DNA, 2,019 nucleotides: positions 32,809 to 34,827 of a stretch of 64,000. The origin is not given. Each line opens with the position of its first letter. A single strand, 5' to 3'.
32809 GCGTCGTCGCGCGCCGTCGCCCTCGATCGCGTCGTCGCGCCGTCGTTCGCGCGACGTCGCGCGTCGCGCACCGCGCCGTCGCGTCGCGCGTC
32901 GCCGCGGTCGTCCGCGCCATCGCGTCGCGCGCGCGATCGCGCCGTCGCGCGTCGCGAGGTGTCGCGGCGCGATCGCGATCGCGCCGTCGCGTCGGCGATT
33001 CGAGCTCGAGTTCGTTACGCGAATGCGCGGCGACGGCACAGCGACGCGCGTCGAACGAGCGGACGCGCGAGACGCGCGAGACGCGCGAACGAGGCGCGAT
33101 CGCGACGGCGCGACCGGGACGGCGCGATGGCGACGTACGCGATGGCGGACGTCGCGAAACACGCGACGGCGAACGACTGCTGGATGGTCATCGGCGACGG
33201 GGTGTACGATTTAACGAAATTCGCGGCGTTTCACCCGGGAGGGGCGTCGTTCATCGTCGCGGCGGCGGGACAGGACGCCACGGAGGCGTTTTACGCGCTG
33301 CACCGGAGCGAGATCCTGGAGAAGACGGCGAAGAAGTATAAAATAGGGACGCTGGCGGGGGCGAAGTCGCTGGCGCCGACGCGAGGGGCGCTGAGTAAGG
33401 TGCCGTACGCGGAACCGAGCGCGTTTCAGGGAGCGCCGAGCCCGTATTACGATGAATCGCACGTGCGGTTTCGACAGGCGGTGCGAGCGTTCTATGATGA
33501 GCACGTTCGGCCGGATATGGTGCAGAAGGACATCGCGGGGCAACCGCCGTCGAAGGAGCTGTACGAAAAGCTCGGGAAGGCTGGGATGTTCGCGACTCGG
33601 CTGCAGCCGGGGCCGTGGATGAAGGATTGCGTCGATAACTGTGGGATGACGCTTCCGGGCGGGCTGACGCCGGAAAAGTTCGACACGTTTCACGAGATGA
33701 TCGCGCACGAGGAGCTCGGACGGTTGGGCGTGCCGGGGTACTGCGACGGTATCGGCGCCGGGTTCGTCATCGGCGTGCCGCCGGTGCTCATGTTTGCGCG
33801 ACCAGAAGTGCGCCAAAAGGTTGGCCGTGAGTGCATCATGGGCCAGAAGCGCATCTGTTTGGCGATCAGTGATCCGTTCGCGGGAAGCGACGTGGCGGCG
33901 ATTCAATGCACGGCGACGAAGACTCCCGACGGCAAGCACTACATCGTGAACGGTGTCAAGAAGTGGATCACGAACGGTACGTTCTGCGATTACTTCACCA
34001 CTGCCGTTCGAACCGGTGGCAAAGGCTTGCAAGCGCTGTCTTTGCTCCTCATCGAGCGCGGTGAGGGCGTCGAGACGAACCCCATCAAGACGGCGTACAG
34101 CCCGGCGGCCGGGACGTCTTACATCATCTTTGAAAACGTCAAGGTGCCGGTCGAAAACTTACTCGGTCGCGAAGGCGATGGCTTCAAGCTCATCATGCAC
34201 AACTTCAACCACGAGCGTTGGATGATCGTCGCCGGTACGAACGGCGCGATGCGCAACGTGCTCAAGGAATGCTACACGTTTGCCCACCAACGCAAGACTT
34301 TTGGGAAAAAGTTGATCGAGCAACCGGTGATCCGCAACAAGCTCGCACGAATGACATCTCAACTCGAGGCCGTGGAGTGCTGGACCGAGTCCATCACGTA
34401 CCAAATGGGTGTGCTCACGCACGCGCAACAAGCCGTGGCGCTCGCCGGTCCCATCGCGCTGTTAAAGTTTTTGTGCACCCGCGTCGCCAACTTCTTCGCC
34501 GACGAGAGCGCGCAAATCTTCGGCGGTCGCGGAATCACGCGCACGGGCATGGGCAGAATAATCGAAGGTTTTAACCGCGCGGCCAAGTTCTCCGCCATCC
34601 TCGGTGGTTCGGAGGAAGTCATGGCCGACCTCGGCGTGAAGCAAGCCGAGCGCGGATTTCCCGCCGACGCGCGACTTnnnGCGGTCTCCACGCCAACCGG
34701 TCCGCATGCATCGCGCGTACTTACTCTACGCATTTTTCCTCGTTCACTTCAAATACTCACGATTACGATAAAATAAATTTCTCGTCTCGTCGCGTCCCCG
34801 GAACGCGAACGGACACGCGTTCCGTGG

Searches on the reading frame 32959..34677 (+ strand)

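Call 71: search_protein_families(library=pfam, proteins=[window:32959-34677:+], max_evalue=0.00001)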
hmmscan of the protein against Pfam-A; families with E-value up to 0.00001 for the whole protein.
window:32959-34677:+ (573 aa): 4 families
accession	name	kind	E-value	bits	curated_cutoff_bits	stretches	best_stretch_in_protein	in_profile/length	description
PF00441.29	Acyl-CoA_dh_1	-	1.4e-33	116.6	22.4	1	406-559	1-145/150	Acyl-CoA dehydrogenase, C-terminal domain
PF00173.33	Cyt-b5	-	4.7e-23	81.4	23.7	1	63-132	3-73/74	Cytochrome b5-like Heme/Steroid binding domain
PF02770.24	Acyl-CoA_dh_M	-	1.7e-17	63.8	33.3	1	300-394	1-97/97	Acyl-CoA dehydrogenase, middle domain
PF02771.21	Acyl-CoA_dh_N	-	3.4e-09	37.5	22.9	0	166-214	2-49/113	Acyl-CoA dehydrogenase, N-terminal domain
